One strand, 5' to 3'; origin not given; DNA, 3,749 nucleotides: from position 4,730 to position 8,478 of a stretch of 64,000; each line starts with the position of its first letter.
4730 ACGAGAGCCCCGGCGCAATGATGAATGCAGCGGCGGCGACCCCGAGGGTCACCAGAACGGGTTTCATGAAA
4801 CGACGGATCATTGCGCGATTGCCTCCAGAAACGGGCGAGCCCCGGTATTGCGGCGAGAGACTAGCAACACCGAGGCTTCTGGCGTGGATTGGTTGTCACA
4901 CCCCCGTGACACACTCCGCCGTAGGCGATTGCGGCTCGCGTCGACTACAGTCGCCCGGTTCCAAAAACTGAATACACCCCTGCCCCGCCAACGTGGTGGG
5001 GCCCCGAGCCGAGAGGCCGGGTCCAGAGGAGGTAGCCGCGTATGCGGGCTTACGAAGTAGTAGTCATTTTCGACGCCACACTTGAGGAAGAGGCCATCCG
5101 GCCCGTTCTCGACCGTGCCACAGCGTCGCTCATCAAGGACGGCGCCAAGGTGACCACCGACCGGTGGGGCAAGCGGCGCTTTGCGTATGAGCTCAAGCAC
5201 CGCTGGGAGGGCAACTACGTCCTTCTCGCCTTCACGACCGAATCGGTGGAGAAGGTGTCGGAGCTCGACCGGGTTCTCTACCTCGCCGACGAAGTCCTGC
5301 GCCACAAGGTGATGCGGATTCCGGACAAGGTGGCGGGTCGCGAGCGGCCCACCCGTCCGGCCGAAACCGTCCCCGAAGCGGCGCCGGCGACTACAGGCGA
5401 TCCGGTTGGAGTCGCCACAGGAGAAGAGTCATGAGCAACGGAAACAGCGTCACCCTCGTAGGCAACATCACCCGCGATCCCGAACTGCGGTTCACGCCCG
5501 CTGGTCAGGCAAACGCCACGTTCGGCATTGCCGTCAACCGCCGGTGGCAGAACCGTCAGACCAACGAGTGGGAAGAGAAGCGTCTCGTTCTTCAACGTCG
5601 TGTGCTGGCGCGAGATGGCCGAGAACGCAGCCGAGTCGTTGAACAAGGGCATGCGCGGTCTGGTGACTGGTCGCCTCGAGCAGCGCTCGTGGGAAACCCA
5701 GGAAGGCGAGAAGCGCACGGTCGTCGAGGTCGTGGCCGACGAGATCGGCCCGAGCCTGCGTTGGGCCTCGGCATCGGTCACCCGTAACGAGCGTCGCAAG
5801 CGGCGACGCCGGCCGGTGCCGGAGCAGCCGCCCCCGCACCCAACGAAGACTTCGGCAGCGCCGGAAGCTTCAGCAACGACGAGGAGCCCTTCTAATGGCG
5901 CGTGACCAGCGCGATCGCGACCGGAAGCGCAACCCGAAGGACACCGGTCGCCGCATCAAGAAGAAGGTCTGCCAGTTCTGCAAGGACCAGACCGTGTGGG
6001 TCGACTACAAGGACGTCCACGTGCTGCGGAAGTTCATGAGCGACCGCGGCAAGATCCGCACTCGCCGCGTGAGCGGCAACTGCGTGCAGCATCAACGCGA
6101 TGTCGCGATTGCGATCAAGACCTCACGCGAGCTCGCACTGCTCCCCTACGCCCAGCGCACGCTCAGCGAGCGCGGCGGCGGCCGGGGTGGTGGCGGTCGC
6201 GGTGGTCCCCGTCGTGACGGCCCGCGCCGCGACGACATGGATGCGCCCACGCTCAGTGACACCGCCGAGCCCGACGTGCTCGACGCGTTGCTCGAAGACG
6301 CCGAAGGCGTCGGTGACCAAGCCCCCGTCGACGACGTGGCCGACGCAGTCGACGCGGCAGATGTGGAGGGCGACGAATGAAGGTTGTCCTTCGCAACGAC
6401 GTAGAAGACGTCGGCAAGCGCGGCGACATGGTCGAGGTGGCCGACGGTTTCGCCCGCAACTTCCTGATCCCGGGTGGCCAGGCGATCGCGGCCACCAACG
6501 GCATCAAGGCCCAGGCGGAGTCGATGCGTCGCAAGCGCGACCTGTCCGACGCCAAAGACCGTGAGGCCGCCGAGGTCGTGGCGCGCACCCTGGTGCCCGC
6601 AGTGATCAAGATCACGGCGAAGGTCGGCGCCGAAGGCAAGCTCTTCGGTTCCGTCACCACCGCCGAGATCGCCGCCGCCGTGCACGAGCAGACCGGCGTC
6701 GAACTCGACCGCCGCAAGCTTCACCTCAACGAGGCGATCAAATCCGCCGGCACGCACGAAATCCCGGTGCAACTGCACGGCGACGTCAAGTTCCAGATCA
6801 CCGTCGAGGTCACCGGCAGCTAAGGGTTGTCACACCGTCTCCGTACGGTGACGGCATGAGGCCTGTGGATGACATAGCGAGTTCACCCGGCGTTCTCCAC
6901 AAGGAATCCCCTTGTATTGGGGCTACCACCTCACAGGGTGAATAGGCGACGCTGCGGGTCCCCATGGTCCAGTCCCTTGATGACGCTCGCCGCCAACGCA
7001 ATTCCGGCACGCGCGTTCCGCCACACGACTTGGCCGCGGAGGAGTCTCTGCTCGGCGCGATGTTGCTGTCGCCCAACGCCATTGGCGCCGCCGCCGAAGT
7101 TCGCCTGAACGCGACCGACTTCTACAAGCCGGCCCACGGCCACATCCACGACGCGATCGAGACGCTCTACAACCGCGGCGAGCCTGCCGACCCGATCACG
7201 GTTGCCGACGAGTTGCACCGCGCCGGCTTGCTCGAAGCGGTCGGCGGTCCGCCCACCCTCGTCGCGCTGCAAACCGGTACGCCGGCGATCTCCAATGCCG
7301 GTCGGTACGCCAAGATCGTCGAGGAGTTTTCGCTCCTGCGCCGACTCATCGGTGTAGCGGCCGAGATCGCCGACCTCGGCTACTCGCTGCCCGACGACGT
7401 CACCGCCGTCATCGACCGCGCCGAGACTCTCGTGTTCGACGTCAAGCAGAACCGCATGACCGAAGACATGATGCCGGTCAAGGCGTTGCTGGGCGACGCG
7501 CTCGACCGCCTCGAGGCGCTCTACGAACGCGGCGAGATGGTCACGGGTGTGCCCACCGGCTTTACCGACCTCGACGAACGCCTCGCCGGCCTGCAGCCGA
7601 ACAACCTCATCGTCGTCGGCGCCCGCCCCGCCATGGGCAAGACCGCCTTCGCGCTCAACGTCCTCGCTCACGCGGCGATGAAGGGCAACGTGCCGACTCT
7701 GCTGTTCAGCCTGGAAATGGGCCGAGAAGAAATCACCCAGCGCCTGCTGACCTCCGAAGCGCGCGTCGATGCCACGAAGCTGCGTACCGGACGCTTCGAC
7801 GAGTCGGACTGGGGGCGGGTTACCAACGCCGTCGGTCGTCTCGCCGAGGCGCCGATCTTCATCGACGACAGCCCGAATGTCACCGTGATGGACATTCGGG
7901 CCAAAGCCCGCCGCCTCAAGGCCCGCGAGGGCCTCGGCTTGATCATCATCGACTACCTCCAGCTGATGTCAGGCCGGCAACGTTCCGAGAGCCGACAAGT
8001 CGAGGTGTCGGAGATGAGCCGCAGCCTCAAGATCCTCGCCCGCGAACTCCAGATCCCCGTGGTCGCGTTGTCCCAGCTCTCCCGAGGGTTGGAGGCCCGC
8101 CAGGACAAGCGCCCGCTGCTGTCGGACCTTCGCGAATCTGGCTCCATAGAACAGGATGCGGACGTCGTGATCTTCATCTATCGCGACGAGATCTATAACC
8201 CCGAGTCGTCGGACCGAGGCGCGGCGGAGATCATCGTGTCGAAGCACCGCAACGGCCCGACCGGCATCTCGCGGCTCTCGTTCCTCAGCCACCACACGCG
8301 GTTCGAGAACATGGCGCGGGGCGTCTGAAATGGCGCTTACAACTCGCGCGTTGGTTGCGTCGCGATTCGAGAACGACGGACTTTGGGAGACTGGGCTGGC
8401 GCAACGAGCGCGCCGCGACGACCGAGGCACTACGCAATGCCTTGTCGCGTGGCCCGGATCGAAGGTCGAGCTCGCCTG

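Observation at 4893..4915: Recurrent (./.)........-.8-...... element upstream of rpsF-ssb, dnaB, dnaN-recF and a DUF2786 gene: candidate replication/damage-regulon promoter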

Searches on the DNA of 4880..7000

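Call 87: search_rna_families(source=window, start=4880, end=7000, threshold=evalue, max_evalue=1)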
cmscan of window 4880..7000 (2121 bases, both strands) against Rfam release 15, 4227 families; matches with E-value up to 1: 0.
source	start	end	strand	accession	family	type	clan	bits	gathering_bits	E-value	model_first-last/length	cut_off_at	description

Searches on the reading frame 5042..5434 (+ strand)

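Call 9: search_protein_families(library=pfam, proteins=[window:5042-5434:+])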
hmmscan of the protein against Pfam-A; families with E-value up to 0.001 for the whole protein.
window:5042-5434:+ (130 aa): 1 family
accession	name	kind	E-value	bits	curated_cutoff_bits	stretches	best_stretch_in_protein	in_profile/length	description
PF01250.22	Ribosomal_S6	-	2.7e-20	72.8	27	1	4-92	2-90/90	Ribosomal protein S6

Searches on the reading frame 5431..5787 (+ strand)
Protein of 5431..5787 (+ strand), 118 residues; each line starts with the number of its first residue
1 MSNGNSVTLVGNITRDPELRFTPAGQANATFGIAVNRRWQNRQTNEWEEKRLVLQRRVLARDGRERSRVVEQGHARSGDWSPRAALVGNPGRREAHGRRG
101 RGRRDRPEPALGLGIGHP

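Call 9: search_protein_families(library=pfam, proteins=[window:5431-5787:+])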
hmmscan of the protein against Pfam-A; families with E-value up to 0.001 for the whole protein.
window:5431-5787:+ (118 aa): 1 family
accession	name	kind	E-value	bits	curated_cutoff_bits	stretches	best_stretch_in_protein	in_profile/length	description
PF00436.31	SSB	-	3.5e-12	46.7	26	1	5-50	2-46/104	Single-strand binding protein family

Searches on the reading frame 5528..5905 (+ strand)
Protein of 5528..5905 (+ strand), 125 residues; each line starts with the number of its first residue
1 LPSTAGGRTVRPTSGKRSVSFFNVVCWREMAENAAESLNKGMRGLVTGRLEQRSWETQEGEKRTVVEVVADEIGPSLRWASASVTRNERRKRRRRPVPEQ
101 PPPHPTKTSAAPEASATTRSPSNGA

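Call 99: search_protein_families(library=pfam, proteins=[window:5528-5905:+], max_evalue=0.0001)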
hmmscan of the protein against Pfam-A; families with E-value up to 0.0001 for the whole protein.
window:5528-5905:+ (125 aa): 1 family
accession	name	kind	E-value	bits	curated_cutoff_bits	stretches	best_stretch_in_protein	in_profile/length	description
PF00436.31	SSB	-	1.3e-16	61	26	1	13-73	41-101/104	Single-strand binding protein family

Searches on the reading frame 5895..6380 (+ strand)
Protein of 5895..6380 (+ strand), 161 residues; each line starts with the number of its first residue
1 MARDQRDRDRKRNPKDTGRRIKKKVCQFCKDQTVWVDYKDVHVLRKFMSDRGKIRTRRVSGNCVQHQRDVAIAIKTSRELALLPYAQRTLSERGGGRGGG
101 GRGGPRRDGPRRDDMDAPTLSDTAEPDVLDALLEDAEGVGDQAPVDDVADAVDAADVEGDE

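Call 9: search_protein_families(library=pfam, proteins=[window:5895-6380:+])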
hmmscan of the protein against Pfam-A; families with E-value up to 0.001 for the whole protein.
window:5895-6380:+ (161 aa): 1 family
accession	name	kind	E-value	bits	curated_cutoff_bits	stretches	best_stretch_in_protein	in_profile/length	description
PF01084.26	Ribosomal_S18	-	9.1e-22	77.4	21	1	35-83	4-52/52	Ribosomal protein S18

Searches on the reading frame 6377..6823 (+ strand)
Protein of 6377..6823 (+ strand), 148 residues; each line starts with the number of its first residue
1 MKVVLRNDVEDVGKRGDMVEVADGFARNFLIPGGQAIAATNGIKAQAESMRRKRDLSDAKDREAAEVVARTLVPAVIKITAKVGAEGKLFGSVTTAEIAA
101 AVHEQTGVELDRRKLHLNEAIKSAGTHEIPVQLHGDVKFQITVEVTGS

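Call 9: search_protein_families(library=pfam, proteins=[window:6377-6823:+])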
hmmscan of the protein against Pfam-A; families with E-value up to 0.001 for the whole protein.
window:6377-6823:+ (148 aa): 2 families
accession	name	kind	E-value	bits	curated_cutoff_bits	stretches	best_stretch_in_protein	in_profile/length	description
PF03948.19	Ribosomal_L9_C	-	2.1e-26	92.6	23.2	1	64-146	2-85/86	Ribosomal protein L9, C-terminal domain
PF01281.25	Ribosomal_L9_N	-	6.1e-19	67.7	20.7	1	1-46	1-46/47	Ribosomal protein L9, N-terminal domain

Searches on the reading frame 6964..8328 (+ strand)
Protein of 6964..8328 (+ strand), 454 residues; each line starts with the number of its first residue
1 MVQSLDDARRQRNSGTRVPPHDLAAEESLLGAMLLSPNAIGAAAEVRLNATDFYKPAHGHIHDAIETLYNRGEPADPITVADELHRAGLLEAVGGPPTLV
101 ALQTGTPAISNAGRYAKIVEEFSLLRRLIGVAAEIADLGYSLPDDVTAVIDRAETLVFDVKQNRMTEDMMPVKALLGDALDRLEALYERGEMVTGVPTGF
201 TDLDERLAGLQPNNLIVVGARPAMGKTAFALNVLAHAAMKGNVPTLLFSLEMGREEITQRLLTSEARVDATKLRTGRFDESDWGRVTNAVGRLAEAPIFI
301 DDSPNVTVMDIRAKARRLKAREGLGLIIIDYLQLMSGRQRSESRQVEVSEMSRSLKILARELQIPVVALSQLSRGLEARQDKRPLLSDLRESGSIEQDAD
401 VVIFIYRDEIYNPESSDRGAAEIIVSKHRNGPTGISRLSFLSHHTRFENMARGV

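Call 9: search_protein_families(library=pfam, proteins=[window:6964-8328:+])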
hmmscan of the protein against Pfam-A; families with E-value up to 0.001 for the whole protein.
window:6964-8328:+ (454 aa): 4 families
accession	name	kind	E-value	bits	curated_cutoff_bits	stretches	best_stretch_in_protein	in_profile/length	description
PF03796.21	DnaB_C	-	4.1e-108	361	27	1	195-449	1-255/255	DnaB-like helicase C terminal domain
PF00772.26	DnaB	-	3.8e-27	94.8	23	1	19-121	2-103/103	DnaB-like helicase N terminal domain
PF13481.12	AAA_25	-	8.3e-14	52.1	27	1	204-371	23-189/195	AAA domain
PF06745.19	ATPase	-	0.00044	20.1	26.6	0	196-263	1-69/231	KaiC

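Call 11: find_related_loci(query=window:6964-8328:+, collection=genome_contigs, flank=10000)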
Query window:6964-8328:+ (454 aa) in genome_contigs; peptide patterns used: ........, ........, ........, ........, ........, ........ (x = any residue, [..] = any of these).
600 stretches matched a pattern (row limit reached: there are more); 597 encode a relative of the query (tblastn E <= 1e-3); the best 80 are kept; 80 distinct loci.
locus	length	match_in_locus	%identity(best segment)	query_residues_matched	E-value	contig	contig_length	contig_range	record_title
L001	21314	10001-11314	55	14-452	9e-160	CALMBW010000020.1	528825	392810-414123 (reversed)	MAG TPA_asm: uncultured actinobacterium isolate SRR6670122_bin.39_CONCOCT_v1.1_MAG genome assembly, contig: ERZ534011.1,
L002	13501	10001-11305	53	17-452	2e-153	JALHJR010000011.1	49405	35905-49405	MAG: Tepidanaerobacter acetatoxydans isolate 8-LJY_011 scaffold_137, whole genome shotgun sequence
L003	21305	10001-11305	52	17-452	2e-149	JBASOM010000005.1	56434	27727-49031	MAG: Tepidanaerobacteraceae bacterium isolate MFD13476_ilm_asm_bin3 k127_70650, whole genome shotgun sequence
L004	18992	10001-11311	51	17-452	1e-143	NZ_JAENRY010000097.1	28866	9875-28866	Streptomyces sp. MBT65 scaffold97_size28866_cov91.9952, whole genome shotgun sequence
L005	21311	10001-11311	52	17-452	2e-143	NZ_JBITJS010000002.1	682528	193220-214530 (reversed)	Streptomyces sp. NPDC050145 NPDC050145_53_C10.ctg-0002, whole genome shotgun sequence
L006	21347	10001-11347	51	6-453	8e-143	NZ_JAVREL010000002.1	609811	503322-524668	Streptomyces litchfieldiae strain DSM 44938 NODE_2_length_609811_cov_50.259649, whole genome shotgun sequence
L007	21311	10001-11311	51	17-452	2e-142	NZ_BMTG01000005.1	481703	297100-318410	Streptomyces globisporus strain JCM 4378 sequence05, whole genome shotgun sequence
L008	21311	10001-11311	51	17-452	2e-142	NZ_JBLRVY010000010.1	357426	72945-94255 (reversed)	Streptomyces sp. 4F14 4F-14NODE_10_length_357426_cov_125.398521, whole genome shotgun sequence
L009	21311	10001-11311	51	17-452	2e-142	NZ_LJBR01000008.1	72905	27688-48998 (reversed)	Streptomyces sp. NRRL B-24085 contig_8, whole genome shotgun sequence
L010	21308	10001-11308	51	17-452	4e-142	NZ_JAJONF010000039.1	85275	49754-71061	Streptomyces shenzhenensis strain DSM 42034 39, whole genome shotgun sequence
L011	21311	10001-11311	51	17-452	5e-142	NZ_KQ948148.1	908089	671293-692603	Streptomyces pseudovenezuelae strain DSM 40212 PRJNA299220_s005, whole genome shotgun sequence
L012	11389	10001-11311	51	13-450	2e-141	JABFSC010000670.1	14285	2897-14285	MAG: Deltaproteobacteria bacterium isolate S-RSF-IL-11 seq_980, whole genome shotgun sequence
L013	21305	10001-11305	52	17-451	6e-141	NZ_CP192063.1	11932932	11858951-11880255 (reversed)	Actinoallomurus sp. CA-150999 chromosome, complete genome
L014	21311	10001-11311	51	17-452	7e-141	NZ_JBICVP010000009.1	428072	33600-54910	Streptomyces sp. NPDC048639 NPDC048639_128_F2.ctg-0009, whole genome shotgun sequence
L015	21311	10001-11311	51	17-452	2e-140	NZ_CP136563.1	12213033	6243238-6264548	Streptomyces iranensis strain DSM 41954 chromosome, complete genome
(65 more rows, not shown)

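Call 12: find_encoding_contigs(protein=window:6964-8328:+, flank=10000, max_places=10)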
Protein window:6964-8328:+ (454 aa): no gene with exactly this product is on record in the collection.

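Call 14: find_homologous_proteins(query=window:6964-8328:+, max_evalue=1e-50)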
Query window:6964-8328:+ (454 aa): 7999 proteins with E <= 1e-50 among 8000 candidates; the best 120 are listed.
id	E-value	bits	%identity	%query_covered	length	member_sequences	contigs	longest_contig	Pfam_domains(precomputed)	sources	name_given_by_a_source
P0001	5.4e-290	979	100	100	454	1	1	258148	PF03796.22,PF00772.27,PF13481.13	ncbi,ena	-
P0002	2.4e-248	842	84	100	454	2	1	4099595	PF03796.22,PF00772.27,PF13481.13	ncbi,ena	-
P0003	8.8e-247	837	83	100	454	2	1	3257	PF03796.22,PF00772.27,PF13481.13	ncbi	-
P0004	1.2e-242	823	83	100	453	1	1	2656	PF03796.22,PF00772.27,PF13481.13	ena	-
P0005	8.9e-242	821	82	100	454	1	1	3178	PF03796.22,PF00772.27,PF13481.13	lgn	-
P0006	1.1e-238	810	80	100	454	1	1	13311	PF03796.22,PF00772.27,PF13481.13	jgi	jgi:replicative DNA helicase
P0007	8.0e-236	801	80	100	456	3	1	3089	PF03796.22,PF00772.27,PF13481.13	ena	-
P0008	3.1e-233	792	79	100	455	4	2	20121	PF03796.22,PF00772.27,PF13481.13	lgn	-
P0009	3.7e-232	789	79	100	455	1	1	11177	PF03796.22,PF00772.27,PF13481.13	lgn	-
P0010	4.8e-232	788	79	100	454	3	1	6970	PF03796.22,PF00772.27,PF13481.13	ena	-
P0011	1.9e-231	786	79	100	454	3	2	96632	PF03796.22,PF00772.27,PF13481.13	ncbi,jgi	ncbi:MAG: replicative helicase [Actinomycetota bacterium]|jgi:replicative DNA helicase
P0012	1.9e-228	777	77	95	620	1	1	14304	PF03796.22,PF00772.27,PF13481.13,PF14890.12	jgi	jgi:replicative DNA helicase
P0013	1.2e-227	774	81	87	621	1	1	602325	PF03796.22,PF00772.27,PF13481.13,PF14890.12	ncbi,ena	-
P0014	4.8e-224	762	75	95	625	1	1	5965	PF03796.22,PF00772.27,PF13481.13,PF14890.12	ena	-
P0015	4.0e-209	713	72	98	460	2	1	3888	PF03796.22,PF00772.27,PF13481.13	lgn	-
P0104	2.3e-203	694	92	77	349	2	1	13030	PF03796.22,PF00772.27,PF13481.13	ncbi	ncbi:MAG: replicative helicase, partial [Actinomycetota bacterium]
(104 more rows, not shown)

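Call 15: find_encoding_contigs(protein=P0002, flank=10000, max_places=3)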
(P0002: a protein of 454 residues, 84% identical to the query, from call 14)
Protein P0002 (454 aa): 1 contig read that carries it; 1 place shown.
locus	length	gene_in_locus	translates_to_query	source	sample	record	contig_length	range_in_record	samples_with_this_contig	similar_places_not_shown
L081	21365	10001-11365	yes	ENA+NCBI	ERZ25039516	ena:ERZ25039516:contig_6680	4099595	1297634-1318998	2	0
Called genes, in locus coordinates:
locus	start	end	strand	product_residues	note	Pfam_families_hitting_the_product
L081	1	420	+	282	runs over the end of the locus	PF00106:adh_short, PF08659:KR, PF13561:adh_short_C2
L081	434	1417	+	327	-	PF08240:ADH_N, PF00107:ADH_zinc_N, PF13602:ADH_zinc_N_2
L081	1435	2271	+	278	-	PF12146:Hydrolase_4, PF00561:Abhydrolase_1, PF12697:Abhydrolase_6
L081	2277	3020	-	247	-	PF00378:ECH_1, PF16113:ECH_2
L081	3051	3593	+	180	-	PF18306:LDcluster4, PF03641:Lysine_decarbox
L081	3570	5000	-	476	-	PF00149:Metallophos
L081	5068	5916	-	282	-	PF05721:PhyH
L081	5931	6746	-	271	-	PF01261:AP_endonuc_2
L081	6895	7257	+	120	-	-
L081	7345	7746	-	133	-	-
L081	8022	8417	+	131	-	PF01250:Ribosomal_S6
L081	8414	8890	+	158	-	PF00436:SSB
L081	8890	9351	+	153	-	-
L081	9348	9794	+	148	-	PF01281:Ribosomal_L9_N, PF03948:Ribosomal_L9_C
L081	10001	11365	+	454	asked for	PF00772:DnaB, PF13481:AAA_25, PF03796:DnaB_C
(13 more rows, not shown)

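Call 16: find_encoding_contigs(protein=P0001, flank=10000, max_places=3)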
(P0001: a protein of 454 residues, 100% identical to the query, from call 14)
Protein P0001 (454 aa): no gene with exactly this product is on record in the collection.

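Call 39: find_encoding_contigs(protein=P0104, flank=10000, max_places=2)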
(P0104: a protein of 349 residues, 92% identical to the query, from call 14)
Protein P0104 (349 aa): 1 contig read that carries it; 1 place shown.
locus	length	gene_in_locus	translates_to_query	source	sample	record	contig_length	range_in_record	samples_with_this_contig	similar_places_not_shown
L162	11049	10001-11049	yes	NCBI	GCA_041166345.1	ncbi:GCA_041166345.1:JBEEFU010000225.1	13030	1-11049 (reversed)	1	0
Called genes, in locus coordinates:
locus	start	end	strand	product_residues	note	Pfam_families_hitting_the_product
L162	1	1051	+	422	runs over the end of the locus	PF00067:p450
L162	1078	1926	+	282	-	PF00106:adh_short, PF08659:KR, PF01370:Epimerase (weak), PF13561:adh_short_C2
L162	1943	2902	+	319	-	PF08240:ADH_N, PF00107:ADH_zinc_N, PF13602:ADH_zinc_N_2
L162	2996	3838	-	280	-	PF00561:Abhydrolase_1, PF12146:Hydrolase_4, PF12697:Abhydrolase_6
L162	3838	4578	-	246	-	PF00378:ECH_1, PF16113:ECH_2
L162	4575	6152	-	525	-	PF00149:Metallophos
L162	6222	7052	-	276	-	PF05721:PhyH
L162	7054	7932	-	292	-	PF01261:AP_endonuc_2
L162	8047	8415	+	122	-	PF01250:Ribosomal_S6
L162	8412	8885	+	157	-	PF00436:SSB, PF01336:tRNA_anti-codon (faint)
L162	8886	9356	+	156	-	PF01084:Ribosomal_S18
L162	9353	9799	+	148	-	PF01281:Ribosomal_L9_N, PF03948:Ribosomal_L9_C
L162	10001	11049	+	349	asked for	PF00772:DnaB, PF03796:DnaB_C, PF13481:AAA_25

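Call 40: find_encoding_contigs(protein=P0013, flank=10000, max_places=2)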
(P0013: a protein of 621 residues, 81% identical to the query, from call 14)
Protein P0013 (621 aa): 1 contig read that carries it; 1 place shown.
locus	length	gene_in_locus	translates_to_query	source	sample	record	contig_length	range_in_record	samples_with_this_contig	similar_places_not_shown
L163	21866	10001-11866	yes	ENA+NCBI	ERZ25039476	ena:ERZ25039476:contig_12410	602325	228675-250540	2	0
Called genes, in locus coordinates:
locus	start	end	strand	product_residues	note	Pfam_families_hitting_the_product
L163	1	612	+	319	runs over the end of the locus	PF08240:ADH_N, PF00107:ADH_zinc_N, PF13602:ADH_zinc_N_2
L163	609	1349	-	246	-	PF00378:ECH_1, PF16113:ECH_2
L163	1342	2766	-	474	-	PF00149:Metallophos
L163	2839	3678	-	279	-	PF05721:PhyH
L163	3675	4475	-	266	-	PF01261:AP_endonuc_2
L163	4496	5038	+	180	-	PF08002:DUF1697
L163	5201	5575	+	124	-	PF01250:Ribosomal_S6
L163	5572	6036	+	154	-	PF00436:SSB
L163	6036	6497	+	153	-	PF01084:Ribosomal_S18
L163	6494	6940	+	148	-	PF01281:Ribosomal_L9_N, PF03948:Ribosomal_L9_C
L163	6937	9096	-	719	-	PF17874:TPR_MalT (faint)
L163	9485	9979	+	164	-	-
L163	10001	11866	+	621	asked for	PF00772:DnaB, PF03796:DnaB_C, PF13481:AAA_25, PF14890:Intein_splicing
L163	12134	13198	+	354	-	PF13671:AAA_33 (faint), PF13302:Acetyltransf_3, PF00583:Acetyltransf_1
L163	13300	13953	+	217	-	PF12840:HTH_20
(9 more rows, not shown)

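Call 41: find_encoding_contigs(protein=P0011, flank=10000, max_places=2)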
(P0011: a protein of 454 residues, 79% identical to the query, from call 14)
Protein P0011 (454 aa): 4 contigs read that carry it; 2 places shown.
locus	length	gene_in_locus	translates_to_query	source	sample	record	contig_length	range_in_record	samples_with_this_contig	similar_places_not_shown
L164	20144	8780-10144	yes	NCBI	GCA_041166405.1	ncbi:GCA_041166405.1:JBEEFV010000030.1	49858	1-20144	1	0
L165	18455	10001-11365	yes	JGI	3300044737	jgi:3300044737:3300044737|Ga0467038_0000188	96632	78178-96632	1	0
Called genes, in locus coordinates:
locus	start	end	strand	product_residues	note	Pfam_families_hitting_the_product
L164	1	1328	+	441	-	PF00890:FAD_binding_2 (faint), PF01266:DAO (faint), PF01494:FAD_binding_3 (faint), PF03486:HI0933_like (faint), PF07992:Pyr_redox_2 (weak), PF13738:Pyr_redox_3 (faint)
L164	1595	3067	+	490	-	PF01048:PNP_UDP_1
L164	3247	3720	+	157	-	PF24963:DUF7768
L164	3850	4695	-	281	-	PF05721:PhyH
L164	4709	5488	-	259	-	PF01261:AP_endonuc_2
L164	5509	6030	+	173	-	PF08002:DUF1697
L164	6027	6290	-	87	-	-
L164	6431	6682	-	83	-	PF19891:DUF6364 (weak)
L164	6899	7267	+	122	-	PF01250:Ribosomal_S6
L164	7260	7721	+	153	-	PF00436:SSB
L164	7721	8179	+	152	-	PF01084:Ribosomal_S18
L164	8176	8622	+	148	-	PF01281:Ribosomal_L9_N, PF03948:Ribosomal_L9_C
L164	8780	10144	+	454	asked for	PF00772:DnaB, PF13481:AAA_25, PF03796:DnaB_C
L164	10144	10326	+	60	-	-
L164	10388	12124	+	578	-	PF00664:ABC_membrane, PF00005:ABC_tran, PF13191:AAA_16 (faint)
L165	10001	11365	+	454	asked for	PF00772:DnaB, PF13481:AAA_25, PF03796:DnaB_C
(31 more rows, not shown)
